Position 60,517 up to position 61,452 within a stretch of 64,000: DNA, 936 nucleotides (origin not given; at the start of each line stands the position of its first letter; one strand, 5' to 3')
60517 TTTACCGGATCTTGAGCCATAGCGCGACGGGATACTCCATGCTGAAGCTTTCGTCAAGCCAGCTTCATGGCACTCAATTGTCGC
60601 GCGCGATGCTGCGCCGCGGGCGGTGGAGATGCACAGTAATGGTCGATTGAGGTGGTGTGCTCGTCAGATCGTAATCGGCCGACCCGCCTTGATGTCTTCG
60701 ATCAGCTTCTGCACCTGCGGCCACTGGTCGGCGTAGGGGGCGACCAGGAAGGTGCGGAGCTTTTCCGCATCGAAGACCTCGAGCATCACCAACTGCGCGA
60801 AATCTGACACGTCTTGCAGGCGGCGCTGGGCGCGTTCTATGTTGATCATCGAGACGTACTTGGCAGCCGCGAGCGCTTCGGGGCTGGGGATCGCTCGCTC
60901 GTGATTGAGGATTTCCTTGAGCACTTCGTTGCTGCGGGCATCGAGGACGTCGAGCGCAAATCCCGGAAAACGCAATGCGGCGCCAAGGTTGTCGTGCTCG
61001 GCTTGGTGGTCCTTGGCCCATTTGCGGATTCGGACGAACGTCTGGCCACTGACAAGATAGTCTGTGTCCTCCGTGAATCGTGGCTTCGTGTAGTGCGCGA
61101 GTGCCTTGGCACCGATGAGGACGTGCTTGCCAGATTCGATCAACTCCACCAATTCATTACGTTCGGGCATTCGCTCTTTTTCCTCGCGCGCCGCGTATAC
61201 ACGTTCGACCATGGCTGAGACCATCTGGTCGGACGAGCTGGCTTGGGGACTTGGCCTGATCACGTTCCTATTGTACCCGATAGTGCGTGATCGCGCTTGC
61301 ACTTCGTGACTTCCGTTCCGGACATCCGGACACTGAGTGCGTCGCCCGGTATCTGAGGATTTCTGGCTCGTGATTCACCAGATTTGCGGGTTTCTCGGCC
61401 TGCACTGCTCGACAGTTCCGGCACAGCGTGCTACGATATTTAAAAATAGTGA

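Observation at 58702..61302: Decayed defence islet: a TIR-domain gene split cleanly by an IS5 insertion, next to an AbiEii-like nucleotidyltransferase, in a low-GC patch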

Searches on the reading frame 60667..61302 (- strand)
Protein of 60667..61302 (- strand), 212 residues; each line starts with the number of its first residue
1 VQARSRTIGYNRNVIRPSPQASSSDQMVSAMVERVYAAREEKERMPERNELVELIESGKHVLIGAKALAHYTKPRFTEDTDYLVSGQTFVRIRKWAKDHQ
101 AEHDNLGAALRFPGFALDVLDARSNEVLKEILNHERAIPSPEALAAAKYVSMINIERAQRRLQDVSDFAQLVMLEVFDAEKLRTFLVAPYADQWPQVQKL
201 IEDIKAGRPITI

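Call 4: search_protein_families(library=pfam, max_evalue=1, proteins=[window:60667-61302:-])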
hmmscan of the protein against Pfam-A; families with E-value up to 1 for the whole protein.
seq(212 aa): 5 families
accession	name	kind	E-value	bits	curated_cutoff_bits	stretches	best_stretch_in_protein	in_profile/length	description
PF08843.17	AbiEii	-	0.013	15.9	22.5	0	60-111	15-57/238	Nucleotidyl transferase AbiEii toxin, Type IV TA system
PF13881.12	Rad60-SLD_2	-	0.052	14.1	23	1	22-75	20-73/111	Ubiquitin-2 like Rad60 SUMO-like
PF00392.27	GntR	-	0.062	13.4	27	1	125-163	11-49/64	Bacterial regulatory proteins, gntR family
PF24450.1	DUF7566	-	0.11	12.5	27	1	12-101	20-111/336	Family of unknown function (DUF7566)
PF06891.17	P2_Phage_GpR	-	0.13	12.8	25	1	89-136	65-113/133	P2 phage tail completion protein R (GpR)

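Call 5: search_protein_families(library=padloc, max_evalue=1, proteins=[window:60667-61302:-])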
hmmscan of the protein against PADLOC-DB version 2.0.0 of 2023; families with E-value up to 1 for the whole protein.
seq(212 aa): 0 families
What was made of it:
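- There is no PADLOC hit (call 5).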

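Call 10: find_homologous_proteins(query=window:60667-61224:-)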
Query seq(186 aa) (186 aa): 45 proteins with E <= 0.001 among 550 candidates.
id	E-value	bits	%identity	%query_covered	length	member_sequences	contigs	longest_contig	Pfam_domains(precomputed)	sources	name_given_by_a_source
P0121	4.0e-104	364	100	90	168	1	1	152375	-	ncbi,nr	ncbi:MAG: hypothetical protein H6817_03745 [Phycisphaerales bacterium]|nr:hypothetical protein [Phyc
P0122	1.4e-84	300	76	100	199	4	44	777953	-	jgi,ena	jgi:hypothetical protein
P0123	1.4e-83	297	76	98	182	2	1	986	-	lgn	-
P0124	6.8e-82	292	72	100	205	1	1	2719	-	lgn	-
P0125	2.3e-79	283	71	99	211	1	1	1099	-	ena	-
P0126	2.6e-72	260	66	99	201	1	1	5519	-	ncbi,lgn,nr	ncbi:MAG: hypothetical protein HY718_10605 [Planctomycetes bacterium]|nr:hypothetical protein [Planc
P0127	9.8e-71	255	65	99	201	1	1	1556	-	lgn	-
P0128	1.3e-67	245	62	99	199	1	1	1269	-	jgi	jgi:hypothetical protein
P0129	1.7e-67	245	62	99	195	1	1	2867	-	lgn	-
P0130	1.2e-66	242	59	99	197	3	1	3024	-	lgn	-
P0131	1.9e-64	235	62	98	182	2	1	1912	-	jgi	jgi:hypothetical protein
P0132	7.1e-64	233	64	90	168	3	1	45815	-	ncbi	-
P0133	1.4e-63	232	61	99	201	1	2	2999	-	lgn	-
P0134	4.2e-63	230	64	85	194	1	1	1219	-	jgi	-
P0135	7.1e-63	230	59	99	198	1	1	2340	-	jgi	jgi:hypothetical protein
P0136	2.0e-62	228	61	99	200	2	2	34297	-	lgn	-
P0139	1.1e-43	167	44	99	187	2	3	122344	-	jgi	jgi:hypothetical protein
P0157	1.8e-37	147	45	97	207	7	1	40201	-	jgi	-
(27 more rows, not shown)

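Call 11: search_protein_families(library=ncbifam, max_evalue=1, proteins=[window:60667-61224:-])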
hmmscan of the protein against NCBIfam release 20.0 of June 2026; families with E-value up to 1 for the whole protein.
seq(186 aa): 0 families

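Call 12: find_encoding_contigs(protein=P0121, flank=10000, max_places=3)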
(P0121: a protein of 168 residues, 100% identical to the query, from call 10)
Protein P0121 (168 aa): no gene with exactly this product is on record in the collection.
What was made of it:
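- Tried and rejected: P0121's contig is not on record (call 12).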

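Call 13: find_encoding_contigs(protein=P0122, flank=6000, max_places=4)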
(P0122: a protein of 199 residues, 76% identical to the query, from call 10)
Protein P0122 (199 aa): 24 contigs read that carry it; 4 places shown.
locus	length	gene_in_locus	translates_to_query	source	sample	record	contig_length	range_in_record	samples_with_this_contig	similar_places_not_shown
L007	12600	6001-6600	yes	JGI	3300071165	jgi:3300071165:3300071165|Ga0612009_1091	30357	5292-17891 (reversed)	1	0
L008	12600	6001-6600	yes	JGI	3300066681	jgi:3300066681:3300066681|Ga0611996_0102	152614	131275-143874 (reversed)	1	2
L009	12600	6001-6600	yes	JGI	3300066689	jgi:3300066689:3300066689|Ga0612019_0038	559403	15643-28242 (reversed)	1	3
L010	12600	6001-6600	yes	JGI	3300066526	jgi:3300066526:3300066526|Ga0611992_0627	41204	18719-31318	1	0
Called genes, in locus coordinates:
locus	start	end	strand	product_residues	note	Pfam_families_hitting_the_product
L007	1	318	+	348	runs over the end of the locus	PF01571:GCV_T, PF08669:GCV_T_C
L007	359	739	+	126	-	PF01597:GCV_H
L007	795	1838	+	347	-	PF00902:TatC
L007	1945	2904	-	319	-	PF01180:DHO_dh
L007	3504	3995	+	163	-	PF01467:CTP_transf_like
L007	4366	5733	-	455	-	PF00709:Adenylsucc_synt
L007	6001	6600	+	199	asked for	-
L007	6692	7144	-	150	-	PF04940:BLUF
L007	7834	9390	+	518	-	PF02113:Peptidase_S13, PF13354:Beta-lactamase2 (weak)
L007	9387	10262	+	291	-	PF00892:EamA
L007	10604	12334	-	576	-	PF00390:malic, PF03949:Malic_M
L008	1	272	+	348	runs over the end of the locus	PF01571:GCV_T, PF08669:GCV_T_C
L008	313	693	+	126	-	PF01597:GCV_H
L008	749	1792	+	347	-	PF00902:TatC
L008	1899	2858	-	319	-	PF01180:DHO_dh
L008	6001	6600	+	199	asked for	-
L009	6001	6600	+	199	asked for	-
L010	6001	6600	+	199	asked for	-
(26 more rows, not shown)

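Call 17: search_solved_structures(query=window:60667-61224:-, max_evalue=10, show_alignments=2)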
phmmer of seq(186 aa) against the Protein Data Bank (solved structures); distinct sequences matched with E-value up to 10: 3.
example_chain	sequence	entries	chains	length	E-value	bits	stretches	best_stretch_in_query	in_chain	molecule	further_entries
6zrx_AAA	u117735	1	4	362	0.3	14.3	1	45-97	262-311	DMATS type aromatic prenyltransferase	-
6zry_AAA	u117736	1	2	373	0.33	14.2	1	45-97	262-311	DMATS type aromatic prenyltransferase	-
8ap6_M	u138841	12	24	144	1.2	12.3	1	28-68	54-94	subunit-g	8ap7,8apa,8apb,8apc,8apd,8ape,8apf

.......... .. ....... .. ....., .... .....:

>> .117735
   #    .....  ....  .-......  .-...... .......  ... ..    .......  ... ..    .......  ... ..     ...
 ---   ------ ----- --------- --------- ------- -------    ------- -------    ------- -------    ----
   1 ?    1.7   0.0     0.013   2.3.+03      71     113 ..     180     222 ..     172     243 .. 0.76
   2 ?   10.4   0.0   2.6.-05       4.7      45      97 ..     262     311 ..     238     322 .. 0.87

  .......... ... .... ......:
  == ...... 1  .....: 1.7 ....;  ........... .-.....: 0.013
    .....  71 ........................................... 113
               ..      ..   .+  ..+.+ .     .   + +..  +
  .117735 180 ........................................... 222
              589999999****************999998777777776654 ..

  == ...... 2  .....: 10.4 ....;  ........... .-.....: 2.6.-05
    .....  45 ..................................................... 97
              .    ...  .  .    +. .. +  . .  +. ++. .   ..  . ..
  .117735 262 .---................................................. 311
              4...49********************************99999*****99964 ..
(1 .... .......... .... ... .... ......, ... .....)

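Call 19: search_solved_structures(query=A2, max_evalue=10, show_alignments=2)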
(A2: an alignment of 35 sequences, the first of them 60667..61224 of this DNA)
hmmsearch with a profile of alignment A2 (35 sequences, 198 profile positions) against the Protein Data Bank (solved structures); distinct sequences matched with E-value up to 10: 11.
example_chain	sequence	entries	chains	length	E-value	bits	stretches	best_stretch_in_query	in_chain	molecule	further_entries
3kh0_A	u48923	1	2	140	0.11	14.9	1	8-76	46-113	Ral guanine nucleotide dissociation stimulator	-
8an4_A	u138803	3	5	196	0.13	14.7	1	44-70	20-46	Bacterial toxin | Nucleotidyl transferase AbiEii/AbiGii toxin family protein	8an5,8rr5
6ldm_A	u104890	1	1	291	0.33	13.3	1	32-72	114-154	DNA-binding protein RAP1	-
1ign_A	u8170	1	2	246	0.37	13.2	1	32-72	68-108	PROTEIN (RAP1)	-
1rax_A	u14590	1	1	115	0.4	13.1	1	8-75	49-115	PROTEIN (RA-DOMAIN OF RAL GUANOSINE DISSOCIATION STIMULATOR)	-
3ukg_A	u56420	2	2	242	0.42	13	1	32-72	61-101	DNA-binding protein RAP1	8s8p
4gfb_A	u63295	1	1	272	0.49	12.8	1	32-72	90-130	DNA-binding protein RAP1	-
2kc7_A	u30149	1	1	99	0.83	12.1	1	31-119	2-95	bfr218_protein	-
8xvw_A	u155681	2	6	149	0.89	12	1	94-134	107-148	Thiol peroxidase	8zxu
8zwt_A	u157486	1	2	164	1.1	11.7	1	94-134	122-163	Thiol peroxidase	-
3p7x_A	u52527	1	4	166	1.1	11.7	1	94-134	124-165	Probable thiol peroxidase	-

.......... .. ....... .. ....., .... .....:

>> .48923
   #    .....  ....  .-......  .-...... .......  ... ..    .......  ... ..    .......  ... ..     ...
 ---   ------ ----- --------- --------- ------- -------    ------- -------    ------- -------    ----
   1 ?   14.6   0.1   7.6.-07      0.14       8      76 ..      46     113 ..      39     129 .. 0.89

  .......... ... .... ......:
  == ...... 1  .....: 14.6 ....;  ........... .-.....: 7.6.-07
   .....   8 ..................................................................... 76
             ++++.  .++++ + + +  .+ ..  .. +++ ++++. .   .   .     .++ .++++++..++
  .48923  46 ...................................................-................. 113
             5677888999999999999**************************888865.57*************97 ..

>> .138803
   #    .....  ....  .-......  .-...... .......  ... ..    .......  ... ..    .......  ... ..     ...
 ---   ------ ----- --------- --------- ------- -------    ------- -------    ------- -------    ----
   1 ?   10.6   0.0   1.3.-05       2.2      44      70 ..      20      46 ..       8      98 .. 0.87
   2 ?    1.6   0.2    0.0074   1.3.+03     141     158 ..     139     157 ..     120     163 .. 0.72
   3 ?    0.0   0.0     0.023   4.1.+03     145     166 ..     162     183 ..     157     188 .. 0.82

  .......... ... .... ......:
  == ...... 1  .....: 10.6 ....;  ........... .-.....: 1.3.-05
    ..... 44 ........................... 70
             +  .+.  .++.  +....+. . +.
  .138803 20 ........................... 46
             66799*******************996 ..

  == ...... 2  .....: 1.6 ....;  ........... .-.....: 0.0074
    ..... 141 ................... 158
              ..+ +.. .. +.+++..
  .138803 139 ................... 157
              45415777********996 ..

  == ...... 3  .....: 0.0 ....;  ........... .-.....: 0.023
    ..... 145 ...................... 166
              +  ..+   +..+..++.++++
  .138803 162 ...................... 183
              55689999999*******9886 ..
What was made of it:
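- Closest known: MenT1. Same: The motifs align: '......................' with MenT1 '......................', and '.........' with '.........' (call 19).
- Tried and rejected: The nucleotidyltransferase profile gave a marginal MenT1 hit at E 0.13 (calls 17, 19), which the fold search later confirmed.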

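Call 20: search_protein_families(library=pfam, alignment_id=A2, max_evalue=1)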
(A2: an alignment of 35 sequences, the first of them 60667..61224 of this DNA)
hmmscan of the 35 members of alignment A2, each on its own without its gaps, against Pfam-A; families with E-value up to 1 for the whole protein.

A. member 1, window:60667-61224:- (186 aa): 4 families
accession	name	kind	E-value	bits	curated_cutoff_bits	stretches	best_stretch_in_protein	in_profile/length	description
PF08843.17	AbiEii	-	0.0081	16.5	22.5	0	34-85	15-57/238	Nucleotidyl transferase AbiEii toxin, Type IV TA system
PF00392.27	GntR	-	0.05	13.7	27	1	99-137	11-49/64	Bacterial regulatory proteins, gntR family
PF06891.17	P2_Phage_GpR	-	0.1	13.1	25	1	62-111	64-114/133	P2 phage tail completion protein R (GpR)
PF13881.12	Rad60-SLD_2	-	0.17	12.5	23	1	14-50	39-74/111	Ubiquitin-2 like Rad60 SUMO-like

B. families by the number of members that match (of 35 scanned): 20 families
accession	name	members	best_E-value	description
PF08843.17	AbiEii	15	0.00018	Nucleotidyl transferase AbiEii toxin, Type IV TA system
PF23942.1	DUF7277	5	0.00083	Domain of unknown function (DUF7277)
PF23359.1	Lsr2_DNA-bd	4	0.0014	Lsr2 DNA-binding domain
PF14907.12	NTP_transf_5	4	0.0044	Uncharacterised nucleotidyltransferase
PF00533.33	BRCT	3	0.00096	BRCA1 C Terminus (BRCT) domain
PF16416.11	GUN4_N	2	0.002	ARM-like repeat domain, GUN4-N terminal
PF04532.17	DUF587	1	0.023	Protein of unknown function (DUF587)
PF00392.27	GntR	1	0.05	Bacterial regulatory proteins, gntR family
PF13986.11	DUF4224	1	0.09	Domain of unknown function (DUF4224)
PF24450.1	DUF7566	1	0.093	Family of unknown function (DUF7566)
PF06891.17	P2_Phage_GpR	1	0.1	P2 phage tail completion protein R (GpR)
PF19955.5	EAD1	1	0.11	Effector-associated domain 1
PF11836.14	Phage_TAC_11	1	0.11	Phage tail tube protein, GTA-gp10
PF19812.4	DUF6295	1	0.11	Family of unknown function (DUF6295)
PF04852.17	ALOG_dom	1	0.12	ALOG domain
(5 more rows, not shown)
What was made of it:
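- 60664..61302 (-): Neighbouring MenT/AbiEii-like nucleotidyltransferase ORF, identical to MCB9849796.1 (H6817_03745). Its real start is probably 61224 or 61170. It is listed because the finding includes it, but the evidence says it is not part of the TIR element. Pfam AbiEii is below cut-off (calls 4, 20).
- Closest known: MenT1. Different: It falls below the Pfam AbiEii gathering score (16.5 against 22.5 bits; calls 4, 20).
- Checked: AbiEii scores E 0.008-0.013, below the Pfam cut-off (calls 4, 20).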

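Call 28: predict_structure(alignment_id=A2)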
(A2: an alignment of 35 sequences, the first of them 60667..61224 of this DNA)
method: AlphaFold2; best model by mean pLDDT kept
length: 186 residues; sequences in the alignment: 35
mean_pLDDT: 90.7   pTM: 0.85
mean pLDDT of the five models: 90.7, 89.8, 89.2, 88.4, 88.0
residues with pLDDT >= 90: 133; 70-90: 47; 50-70: 6; < 50: 0
segments of 3 or more residues with pLDDT < 50: none
pLDDT, mean of each block of 10 residues (from residue 1): 75 85 95 91 76 86 97 95 92 95 96 96 90 84 95 98 95 97 85
secondary structure, 60 per line:
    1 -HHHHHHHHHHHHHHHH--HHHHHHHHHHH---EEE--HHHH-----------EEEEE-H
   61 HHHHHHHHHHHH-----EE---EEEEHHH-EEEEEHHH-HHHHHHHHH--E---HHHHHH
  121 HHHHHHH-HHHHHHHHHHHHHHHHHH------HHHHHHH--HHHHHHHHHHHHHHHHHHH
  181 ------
elements in order: H2-17 H20-30 E34-36 H39-42 E54-58 H60-72 E83-86 E91-95 H100-108 H115-127 H129-146 H153-159 H162-180
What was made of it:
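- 60664..61302 (-): The AlphaFold model has pLDDT 90.7 (call 28).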

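Call 30: fold_search(model_id=the predicted structure, library=pdb)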
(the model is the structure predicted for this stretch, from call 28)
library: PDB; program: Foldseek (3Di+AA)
matches with E <= 10: 105; with E <= 0.001: 5
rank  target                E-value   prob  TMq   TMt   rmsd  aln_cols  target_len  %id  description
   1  8an4_B                3.1e-05  1.00  0.53  0.52   7.1       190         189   20  MenT1 toxin (rv0078a) from Mycobacterium tuberculosis H37Rv (released 2023-08-02)
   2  8an5_A                4.4e-05  1.00  0.49  0.47   8.0       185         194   21  MenAT1 toxin-antitoxin complex (rv0078a-rv0078b) from Mycobacterium tuberculosis H37Rv (released 2023-08-02)
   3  8an5_B                4.4e-05  1.00  0.46  0.47   8.0       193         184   19  MenAT1 toxin-antitoxin complex (rv0078a-rv0078b) from Mycobacterium tuberculosis H37Rv (released 2023-08-02)
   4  8an4_A                5.8e-05  1.00  0.49  0.47   8.0       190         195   22  MenT1 toxin (rv0078a) from Mycobacterium tuberculosis H37Rv (released 2023-08-02)
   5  8rr5                  5.6e-04  1.00  0.43  0.45   8.5       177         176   19  MenT1 toxin (rv0078a) from Mycobacterium tuberculosis H37Rv, phosphorylated at T39 (released 2024-09-11)
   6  5uvd                  1.2e-03  1.00  0.45  0.40   7.7       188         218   18  Crystal structure of an antigenic nucleotidyltransferase-like protein from Paracoccidioides brasiliensis (released 2018-01-31)
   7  5kqj_MODEL_1_A        2.8e-02  0.98  0.49  0.49  10.4       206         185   11  Solution Structure of Antibiotic-Resistance Factor ANT(2'')-Ia Reveals Substrate-Regulated Conformation Dynami (released 2017-07-12)
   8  5cfu                  5.5e-02  0.94  0.47  0.49   8.3       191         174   11  Crystal Structure of ANT(2")-Ia in complex with adenylyl-2"-tobramycin (released 2016-07-20)
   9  4nku_B                7.3e-02  0.80  0.35  0.23  10.1       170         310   12  Structure of Cid1 in complex with its short product ApU (released 2013-12-18)
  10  4nkt_B                9.1e-02  0.80  0.35  0.23  10.3       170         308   10  Structure of Cid1 in complex with the UTP analog UMPNPP (released 2013-12-18)
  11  5cfs                  1.7e-01  0.85  0.45  0.48   8.1       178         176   10  Crystal Structure of ANT(2")-Ia in complex with AMPCPP and tobramycin (released 2016-03-16)
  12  4ep7_A                1.9e-01  0.44  0.31  0.21   9.9       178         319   12  Functional implications from the Cid1 poly(U) polymerase crystal structure (released 2012-06-06)
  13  4wqk                  2.1e-01  0.77  0.44  0.46   9.0       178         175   11  Crystal structure of aminoglycoside nucleotidylyltransferase ANT(2")-Ia, apo form (released 2014-11-12)
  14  2ewr                  2.4e-01  0.60  0.34  0.39   7.9       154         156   12  Crystal structure of a putative nucleotidyltransferase (tm1012) from Thermotoga maritima at 1.60 A resolution (released 2005-12-06)
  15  4ep7_B                2.4e-01  0.60  0.31  0.20  10.4       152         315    9  Functional implications from the Cid1 poly(U) polymerase crystal structure (released 2012-06-06)
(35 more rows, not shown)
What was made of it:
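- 60664..61302 (-): The top structural hit is MenT1, 8an4, at E 3.1e-5 (call 30).
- Closest known: MenT1. Same: It is the best structural match (Foldseek E 3.1e-5, about 20% identity; call 30).
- Checked: It is supported at the fold level, with MenT1 at Foldseek E 3e-5 (call 30).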

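Call 44: find_encoding_contigs(protein=P0139, flank=5000, max_places=2)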
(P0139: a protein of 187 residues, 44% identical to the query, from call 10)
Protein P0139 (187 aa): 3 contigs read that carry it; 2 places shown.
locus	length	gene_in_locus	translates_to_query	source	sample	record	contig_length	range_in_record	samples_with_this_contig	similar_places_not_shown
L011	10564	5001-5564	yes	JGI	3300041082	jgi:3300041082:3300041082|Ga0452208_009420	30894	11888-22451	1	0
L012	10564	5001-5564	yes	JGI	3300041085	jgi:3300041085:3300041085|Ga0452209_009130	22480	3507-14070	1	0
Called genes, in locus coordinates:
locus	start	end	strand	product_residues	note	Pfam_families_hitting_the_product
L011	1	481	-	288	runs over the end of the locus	PF00483:NTP_transferase, PF12804:NTP_transf_3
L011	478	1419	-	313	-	PF00288:GHMP_kinases_N, PF08544:GHMP_kinases_C (faint)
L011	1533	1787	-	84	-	-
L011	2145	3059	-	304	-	PF01156:IU_nuc_hydro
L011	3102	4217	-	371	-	PF01699:Na_Ca_ex (faint)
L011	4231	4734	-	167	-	PF04608:PgpA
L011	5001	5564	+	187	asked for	-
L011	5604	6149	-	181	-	PF00884:Sulfatase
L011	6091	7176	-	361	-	PF01145:Band_7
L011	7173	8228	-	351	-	PF01145:Band_7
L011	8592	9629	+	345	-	PF03590:AsnA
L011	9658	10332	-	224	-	PF00685:Sulfotransfer_1, PF13469:Sulfotransfer_3 (faint)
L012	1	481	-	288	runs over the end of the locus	PF00483:NTP_transferase, PF12804:NTP_transf_3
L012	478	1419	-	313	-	PF00288:GHMP_kinases_N, PF08544:GHMP_kinases_C (faint)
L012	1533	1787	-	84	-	-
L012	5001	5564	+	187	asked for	-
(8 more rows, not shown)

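Call 45: find_encoding_contigs(protein=P0157, flank=5000, max_places=2)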
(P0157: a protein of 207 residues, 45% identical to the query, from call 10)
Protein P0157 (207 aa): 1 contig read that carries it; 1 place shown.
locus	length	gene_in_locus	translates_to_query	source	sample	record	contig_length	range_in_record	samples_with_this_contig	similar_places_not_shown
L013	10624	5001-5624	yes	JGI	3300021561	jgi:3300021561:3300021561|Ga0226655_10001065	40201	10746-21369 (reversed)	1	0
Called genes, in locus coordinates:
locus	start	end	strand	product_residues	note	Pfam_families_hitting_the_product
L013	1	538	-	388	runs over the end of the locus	PF01208:URO-D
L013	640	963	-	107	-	PF05336:rhaM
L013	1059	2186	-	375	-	PF01208:URO-D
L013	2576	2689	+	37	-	-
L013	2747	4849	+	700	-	PF07693:KAP_NTPase, PF03781:FGE-sulfatase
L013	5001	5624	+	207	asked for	-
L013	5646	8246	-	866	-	PF17389:Bac_rhamnosid6H, PF17390:Bac_rhamnosid_C (weak)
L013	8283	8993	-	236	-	PF07963:N_methyl (weak)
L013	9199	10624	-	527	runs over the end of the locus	PF06439:3keto-disac_hyd, PF06283:ThuA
